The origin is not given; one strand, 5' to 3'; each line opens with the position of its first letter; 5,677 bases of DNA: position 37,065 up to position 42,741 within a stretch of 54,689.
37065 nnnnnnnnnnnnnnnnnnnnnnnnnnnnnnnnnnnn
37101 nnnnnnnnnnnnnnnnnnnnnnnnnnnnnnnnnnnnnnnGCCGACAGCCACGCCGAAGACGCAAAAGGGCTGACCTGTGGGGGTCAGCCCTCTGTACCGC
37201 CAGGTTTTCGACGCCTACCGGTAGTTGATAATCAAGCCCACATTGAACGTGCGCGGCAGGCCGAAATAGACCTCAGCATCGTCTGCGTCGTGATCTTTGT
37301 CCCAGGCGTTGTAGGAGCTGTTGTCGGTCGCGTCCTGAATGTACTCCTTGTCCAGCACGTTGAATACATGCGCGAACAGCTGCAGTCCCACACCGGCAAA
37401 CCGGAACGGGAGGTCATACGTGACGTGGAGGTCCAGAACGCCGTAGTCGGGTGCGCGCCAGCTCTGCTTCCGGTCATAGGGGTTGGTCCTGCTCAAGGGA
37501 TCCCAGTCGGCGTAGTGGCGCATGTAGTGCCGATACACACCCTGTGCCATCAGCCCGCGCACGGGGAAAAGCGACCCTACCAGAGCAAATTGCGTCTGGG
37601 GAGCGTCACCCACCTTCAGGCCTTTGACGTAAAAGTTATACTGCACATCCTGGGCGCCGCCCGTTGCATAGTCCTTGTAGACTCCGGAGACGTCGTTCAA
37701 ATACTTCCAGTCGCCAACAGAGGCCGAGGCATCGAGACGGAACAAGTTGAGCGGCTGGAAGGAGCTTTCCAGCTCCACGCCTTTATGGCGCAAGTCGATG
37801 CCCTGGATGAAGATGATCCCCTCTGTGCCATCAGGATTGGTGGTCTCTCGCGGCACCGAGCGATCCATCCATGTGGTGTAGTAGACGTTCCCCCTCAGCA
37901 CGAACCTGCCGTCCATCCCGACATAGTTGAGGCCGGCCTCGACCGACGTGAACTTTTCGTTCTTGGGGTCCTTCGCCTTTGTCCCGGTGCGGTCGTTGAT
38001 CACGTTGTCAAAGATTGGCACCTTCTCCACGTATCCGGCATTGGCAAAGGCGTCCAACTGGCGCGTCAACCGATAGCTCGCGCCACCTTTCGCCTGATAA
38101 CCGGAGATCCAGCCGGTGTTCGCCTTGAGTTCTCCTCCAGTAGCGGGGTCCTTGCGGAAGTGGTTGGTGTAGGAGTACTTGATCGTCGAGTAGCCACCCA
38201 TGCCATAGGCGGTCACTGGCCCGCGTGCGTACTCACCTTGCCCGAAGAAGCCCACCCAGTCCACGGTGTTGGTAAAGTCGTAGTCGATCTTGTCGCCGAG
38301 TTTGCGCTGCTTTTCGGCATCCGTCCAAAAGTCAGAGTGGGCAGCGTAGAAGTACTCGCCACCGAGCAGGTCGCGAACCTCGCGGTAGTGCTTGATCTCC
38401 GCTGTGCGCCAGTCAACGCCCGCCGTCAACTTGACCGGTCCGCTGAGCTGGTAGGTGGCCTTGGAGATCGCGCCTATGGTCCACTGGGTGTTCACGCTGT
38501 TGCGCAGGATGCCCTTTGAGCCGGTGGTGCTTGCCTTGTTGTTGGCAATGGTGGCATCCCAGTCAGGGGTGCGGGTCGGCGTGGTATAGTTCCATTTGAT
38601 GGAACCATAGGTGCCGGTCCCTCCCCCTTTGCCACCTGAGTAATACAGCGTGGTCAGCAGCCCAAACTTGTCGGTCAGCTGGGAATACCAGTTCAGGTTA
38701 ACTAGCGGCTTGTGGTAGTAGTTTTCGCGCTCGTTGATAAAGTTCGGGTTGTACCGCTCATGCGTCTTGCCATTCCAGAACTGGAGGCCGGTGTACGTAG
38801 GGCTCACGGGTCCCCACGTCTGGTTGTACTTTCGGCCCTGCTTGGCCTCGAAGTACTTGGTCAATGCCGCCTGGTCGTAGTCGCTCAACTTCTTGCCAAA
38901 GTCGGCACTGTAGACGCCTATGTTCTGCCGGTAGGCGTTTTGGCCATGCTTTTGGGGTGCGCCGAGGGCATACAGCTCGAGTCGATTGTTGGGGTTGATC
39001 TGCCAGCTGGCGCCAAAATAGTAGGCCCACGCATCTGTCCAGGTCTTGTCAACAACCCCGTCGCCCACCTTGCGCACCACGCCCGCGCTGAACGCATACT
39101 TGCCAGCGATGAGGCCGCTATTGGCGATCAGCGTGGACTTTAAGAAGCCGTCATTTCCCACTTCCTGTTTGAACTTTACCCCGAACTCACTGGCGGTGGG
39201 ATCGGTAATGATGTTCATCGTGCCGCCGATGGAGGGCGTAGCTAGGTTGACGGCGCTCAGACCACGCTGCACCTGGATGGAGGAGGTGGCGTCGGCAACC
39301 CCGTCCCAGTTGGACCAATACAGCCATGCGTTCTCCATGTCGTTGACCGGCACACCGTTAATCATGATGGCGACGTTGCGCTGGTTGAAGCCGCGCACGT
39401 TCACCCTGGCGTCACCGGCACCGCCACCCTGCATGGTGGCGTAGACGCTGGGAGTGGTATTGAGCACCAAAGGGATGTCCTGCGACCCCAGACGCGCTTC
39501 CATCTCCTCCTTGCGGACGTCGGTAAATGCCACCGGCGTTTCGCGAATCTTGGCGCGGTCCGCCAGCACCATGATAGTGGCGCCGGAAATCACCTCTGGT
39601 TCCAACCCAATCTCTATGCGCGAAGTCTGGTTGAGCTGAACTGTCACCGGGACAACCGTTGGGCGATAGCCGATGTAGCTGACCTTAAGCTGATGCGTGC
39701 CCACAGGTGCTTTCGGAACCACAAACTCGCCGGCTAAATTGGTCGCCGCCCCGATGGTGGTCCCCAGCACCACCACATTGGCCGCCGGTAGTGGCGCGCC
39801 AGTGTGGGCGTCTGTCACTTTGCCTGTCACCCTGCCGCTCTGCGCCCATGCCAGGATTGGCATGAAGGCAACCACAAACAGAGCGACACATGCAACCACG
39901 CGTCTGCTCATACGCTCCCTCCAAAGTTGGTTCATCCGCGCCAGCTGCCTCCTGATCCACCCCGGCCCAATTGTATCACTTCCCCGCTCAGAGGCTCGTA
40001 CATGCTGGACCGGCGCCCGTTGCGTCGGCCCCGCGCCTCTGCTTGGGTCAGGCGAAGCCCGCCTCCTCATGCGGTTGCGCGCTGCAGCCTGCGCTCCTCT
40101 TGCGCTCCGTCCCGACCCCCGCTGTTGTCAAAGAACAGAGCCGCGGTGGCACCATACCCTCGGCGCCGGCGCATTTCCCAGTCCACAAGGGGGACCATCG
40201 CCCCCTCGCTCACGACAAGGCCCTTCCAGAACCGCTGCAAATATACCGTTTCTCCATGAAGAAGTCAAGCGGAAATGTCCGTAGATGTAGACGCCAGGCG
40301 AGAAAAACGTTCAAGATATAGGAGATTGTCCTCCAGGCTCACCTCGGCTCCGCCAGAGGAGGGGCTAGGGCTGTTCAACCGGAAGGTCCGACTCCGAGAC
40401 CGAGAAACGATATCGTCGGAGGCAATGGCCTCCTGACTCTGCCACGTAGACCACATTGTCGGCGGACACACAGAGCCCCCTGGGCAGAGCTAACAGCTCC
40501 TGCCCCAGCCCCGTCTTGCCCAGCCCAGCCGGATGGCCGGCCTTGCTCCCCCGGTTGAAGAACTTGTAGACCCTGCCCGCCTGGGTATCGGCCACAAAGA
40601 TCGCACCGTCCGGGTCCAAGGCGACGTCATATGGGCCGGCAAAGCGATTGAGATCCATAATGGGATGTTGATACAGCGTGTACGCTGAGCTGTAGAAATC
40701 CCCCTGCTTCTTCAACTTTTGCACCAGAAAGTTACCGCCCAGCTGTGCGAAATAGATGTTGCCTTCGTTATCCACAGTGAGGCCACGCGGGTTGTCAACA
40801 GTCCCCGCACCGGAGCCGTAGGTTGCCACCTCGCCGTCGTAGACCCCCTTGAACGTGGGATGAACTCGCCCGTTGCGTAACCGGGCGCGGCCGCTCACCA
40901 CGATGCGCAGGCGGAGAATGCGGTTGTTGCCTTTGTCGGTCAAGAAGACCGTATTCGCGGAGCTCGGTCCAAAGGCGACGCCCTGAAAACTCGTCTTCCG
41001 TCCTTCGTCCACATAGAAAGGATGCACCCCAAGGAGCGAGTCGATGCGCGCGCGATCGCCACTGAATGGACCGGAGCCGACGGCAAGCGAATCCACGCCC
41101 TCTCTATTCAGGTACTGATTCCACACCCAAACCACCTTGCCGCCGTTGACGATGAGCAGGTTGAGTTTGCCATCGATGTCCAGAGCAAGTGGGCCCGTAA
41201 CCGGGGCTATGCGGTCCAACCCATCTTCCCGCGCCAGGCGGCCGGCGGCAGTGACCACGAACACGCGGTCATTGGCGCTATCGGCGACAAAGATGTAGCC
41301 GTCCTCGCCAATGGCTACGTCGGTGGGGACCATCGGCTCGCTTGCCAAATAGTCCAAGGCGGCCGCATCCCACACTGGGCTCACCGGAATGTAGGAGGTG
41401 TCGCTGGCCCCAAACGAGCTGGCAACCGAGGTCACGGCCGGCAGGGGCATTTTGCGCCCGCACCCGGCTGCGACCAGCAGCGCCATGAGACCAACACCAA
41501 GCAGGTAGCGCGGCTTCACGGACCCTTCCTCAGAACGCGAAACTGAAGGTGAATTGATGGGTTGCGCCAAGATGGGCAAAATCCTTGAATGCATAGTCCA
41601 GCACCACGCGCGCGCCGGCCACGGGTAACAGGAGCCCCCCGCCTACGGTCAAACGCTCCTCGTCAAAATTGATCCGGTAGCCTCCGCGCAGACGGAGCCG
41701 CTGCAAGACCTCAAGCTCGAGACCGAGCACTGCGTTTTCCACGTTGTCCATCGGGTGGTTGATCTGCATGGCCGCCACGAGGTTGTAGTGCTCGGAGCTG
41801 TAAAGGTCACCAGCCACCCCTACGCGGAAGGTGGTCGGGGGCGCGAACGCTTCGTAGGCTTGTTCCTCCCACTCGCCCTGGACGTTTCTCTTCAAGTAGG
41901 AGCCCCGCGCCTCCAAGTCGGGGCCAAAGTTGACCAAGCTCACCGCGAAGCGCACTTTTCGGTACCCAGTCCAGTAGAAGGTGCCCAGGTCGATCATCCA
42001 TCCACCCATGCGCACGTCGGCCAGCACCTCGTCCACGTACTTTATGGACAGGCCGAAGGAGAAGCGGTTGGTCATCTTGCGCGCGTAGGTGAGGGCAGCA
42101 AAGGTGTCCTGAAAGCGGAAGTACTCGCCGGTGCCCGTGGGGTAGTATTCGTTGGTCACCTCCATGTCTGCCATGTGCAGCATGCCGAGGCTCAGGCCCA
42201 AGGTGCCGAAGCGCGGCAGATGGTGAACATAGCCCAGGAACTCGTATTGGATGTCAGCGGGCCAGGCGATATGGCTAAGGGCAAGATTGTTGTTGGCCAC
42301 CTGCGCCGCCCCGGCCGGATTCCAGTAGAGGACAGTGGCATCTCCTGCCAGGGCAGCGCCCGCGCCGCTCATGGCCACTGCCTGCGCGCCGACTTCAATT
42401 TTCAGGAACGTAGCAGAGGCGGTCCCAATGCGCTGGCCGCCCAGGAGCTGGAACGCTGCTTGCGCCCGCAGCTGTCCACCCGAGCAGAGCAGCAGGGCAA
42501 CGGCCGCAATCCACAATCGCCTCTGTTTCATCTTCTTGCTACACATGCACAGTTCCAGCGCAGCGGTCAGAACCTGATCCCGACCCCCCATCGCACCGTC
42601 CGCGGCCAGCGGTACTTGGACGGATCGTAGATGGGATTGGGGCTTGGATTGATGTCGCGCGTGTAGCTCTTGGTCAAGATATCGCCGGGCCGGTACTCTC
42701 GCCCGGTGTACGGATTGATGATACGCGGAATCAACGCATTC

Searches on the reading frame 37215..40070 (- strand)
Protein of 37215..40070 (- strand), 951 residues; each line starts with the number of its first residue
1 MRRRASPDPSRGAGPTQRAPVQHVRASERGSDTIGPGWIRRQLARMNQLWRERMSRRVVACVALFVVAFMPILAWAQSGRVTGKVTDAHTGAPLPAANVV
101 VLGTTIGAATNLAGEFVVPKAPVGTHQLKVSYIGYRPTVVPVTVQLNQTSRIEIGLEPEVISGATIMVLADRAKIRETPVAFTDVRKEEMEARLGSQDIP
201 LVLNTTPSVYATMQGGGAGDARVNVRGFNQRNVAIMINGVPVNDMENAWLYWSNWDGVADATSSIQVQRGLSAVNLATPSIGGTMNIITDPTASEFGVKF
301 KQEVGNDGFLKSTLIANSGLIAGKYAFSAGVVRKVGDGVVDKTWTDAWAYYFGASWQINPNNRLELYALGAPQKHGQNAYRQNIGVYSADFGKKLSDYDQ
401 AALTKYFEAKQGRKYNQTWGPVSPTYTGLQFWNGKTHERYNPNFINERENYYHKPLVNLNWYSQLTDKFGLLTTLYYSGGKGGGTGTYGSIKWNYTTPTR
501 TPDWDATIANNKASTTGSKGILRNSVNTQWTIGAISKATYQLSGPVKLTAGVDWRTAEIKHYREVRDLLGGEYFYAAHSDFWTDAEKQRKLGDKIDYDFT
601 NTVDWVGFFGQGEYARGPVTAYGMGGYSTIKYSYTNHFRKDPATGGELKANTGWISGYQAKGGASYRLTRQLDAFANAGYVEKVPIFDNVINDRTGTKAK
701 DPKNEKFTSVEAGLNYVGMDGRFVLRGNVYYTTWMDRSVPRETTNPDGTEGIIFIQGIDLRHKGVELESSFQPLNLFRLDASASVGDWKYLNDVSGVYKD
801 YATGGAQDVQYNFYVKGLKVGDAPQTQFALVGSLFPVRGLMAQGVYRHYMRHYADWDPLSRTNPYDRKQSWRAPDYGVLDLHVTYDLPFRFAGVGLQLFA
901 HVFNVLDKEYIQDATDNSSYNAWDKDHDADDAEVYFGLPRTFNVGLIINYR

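Call 8: search_protein_families(library=pfam, proteins=[window:37215-40070:-], max_evalue=0.01)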
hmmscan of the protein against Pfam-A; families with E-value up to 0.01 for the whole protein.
window:37215-40070:- (951 aa): 4 families
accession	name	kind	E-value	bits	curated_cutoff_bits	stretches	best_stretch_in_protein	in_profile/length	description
PF13715.12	CarbopepD_reg_2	-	7.3e-20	71.2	32.2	1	81-167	1-87/88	CarboxypepD_reg-like domain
PF13620.12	CarboxypepD_reg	-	1.7e-16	60.8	32.3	1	81-156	2-81/82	Carboxypeptidase regulatory-like domain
PF07715.20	Plug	-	9.3e-15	55.5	23.9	1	175-284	2-107/107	TonB-dependent Receptor Plug Domain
PF08308.17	PEGA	-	0.0016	18.8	20.8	1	118-159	29-70/71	PEGA domain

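Call 13: find_related_loci(query=window:37215-40070:-, collection=genome_contigs, flank=10000)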
Query window:37215-40070:- (951 aa) in genome_contigs; peptide patterns used: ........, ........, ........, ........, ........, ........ (x = any residue, [..] = any of these).
248 stretches matched a pattern; 218 encode a relative of the query (tblastn E <= 1e-3); the best 80 are kept; 80 distinct loci.
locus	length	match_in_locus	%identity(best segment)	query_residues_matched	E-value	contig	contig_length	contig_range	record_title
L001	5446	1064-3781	65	47-950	0e+0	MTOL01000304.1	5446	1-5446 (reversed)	MAG: Deferribacteres bacterium JdFR-76 JGI24019J35510_1002904, whole genome shotgun sequence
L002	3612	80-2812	59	51-950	0e+0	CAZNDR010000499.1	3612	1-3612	MAG TPA_asm: uncultured Cytophagia bacterium isolate SRP098346_co1_315 genome assembly, contig: NODE_41832_length_3612_c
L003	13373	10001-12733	61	51-950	0e+0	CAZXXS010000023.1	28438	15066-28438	MAG TPA_asm: uncultured Cytophagia bacterium isolate binchicken_co219_432 genome assembly, contig: k141_155708, whole ge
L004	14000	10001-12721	60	71-950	0e+0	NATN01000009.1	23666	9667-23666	MAG: candidate division KSB1 bacterium 4484_87 ex4484_87_scaffold_797, whole genome shotgun sequence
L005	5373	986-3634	62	79-950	0e+0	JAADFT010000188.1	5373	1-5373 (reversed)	MAG: Calditrichota bacterium isolate M_MaxBin.061 contig-127_26820, whole genome shotgun sequence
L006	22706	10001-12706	60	61-950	0e+0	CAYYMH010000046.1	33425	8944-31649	MAG TPA_asm: uncultured Cytophagia bacterium isolate SRP141376_co3_458 genome assembly, contig: NODE_3378_length_33425_c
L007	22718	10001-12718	59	50-950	0e+0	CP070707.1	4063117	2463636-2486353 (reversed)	MAG: bacterium isolate bin522 chromosome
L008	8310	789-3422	62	76-950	0e+0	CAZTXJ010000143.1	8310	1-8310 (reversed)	MAG TPA_asm: uncultured Calditrichaceae bacterium isolate binchicken_co163_344 genome assembly, contig: NODE_13645_lengt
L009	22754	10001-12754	60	45-950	0e+0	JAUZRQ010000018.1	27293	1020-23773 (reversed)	MAG: candidate division KSB1 bacterium isolate GS19_ROV16_BS04-AMOR20_M0784 AMOR20_M0784_contig18, whole genome shotgun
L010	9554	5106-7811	58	51-950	0e+0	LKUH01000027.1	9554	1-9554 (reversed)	MAG: Candidatus Cloacimonas sp. SDB scaffold-1105, whole genome shotgun sequence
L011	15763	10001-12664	59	65-950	0e+0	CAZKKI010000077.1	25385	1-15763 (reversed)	MAG TPA_asm: uncultured Melioribacteraceae bacterium isolate binchicken_co219_313 genome assembly, contig: k141_1477434,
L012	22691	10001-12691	58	64-950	0e+0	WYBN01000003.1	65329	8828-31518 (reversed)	MAG: Melioribacteraceae bacterium isolate CHB1 k127_197056, whole genome shotgun sequence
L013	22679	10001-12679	57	61-950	0e+0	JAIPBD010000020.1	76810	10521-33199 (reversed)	MAG: Melioribacteraceae bacterium isolate Tobar13m-G18 Tobar13m-C453, whole genome shotgun sequence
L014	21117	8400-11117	58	51-950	0e+0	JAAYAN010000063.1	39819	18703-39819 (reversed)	MAG: Ignavibacteria bacterium isolate AS06rmzACSIP_142 235988_AS06, whole genome shotgun sequence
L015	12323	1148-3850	59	76-951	0e+0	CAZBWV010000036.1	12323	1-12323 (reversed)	MAG TPA_asm: uncultured Calditrichaceae bacterium isolate binchicken_co219_443 genome assembly, contig: k141_285997, who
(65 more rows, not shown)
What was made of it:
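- Tried and rejected: It was useless for the empty-site test (call 13).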

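Call 14: find_encoding_contigs(protein=window:37215-40070:-, flank=10000, max_places=10)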
Protein window:37215-40070:- (951 aa): no gene with exactly this product is on record in the collection.

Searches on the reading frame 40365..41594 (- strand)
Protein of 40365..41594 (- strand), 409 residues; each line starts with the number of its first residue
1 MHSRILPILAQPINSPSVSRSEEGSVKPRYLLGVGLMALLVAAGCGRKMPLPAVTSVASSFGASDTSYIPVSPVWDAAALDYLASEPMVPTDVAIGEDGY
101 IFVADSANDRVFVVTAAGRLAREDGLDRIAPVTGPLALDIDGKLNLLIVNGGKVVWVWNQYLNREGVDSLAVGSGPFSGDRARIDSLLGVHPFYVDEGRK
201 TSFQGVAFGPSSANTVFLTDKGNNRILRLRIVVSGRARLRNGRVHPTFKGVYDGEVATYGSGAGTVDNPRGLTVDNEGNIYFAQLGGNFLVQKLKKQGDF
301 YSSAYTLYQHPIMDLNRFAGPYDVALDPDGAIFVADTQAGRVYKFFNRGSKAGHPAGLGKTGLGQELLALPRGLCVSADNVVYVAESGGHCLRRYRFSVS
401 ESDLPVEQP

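Call 8: search_protein_families(library=pfam, proteins=[window:40365-41594:-], max_evalue=0.01)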
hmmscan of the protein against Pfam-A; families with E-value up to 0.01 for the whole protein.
window:40365-41594:- (409 aa): 6 families
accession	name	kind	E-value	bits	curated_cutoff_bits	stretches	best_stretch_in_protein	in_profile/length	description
PF01436.27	NHL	-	2.6e-20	71.8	20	1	368-395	1-28/28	NHL repeat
PF08450.18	SGL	-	6.1e-07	29.7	26.3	0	325-396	140-211/246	SMP-30/Gluconolactonase/LRE-like region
PF20067.5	SSL_N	-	8.5e-06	26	18.9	0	313-345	15-46/46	Strictosidine synthase-like, N-terminal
PF25021.1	TEN_NHL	-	1.7e-05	24.4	27.1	0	215-284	85-159/357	Teneurin NHL domain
PF24684.1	Vgb_lyase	-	4.7e-05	22.8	50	0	268-354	182-258/290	Virginiamycin B lyase family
PF06739.17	SBBP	-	9.1e-05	22.8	20.5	1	261-281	7-27/38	Beta-propeller repeat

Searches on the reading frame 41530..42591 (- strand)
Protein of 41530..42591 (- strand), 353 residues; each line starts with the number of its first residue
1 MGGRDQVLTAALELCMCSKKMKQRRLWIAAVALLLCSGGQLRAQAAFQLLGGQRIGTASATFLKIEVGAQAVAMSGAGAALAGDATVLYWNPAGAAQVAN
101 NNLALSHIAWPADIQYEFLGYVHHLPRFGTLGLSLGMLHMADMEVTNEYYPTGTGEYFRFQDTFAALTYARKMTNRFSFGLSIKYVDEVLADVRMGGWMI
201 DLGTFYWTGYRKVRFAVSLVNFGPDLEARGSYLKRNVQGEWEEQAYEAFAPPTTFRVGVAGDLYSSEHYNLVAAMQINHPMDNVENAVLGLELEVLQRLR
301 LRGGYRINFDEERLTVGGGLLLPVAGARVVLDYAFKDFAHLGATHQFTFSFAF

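Call 79: search_protein_families(library=pfam, proteins=[window:41530-42591:-], max_evalue=0.00001)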
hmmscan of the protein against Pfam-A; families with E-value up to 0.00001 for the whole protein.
window:41530-42591:- (353 aa): 2 families
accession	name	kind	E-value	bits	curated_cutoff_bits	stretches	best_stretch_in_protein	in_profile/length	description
PF03687.19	UPF0164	-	1.7e-07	30.8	21.4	1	60-145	41-126/325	Uncharacterised protein family (UPF0164)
PF19572.5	PorV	-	3.7e-06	27.1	27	1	53-190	6-146/243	Type IX secretion system protein PorV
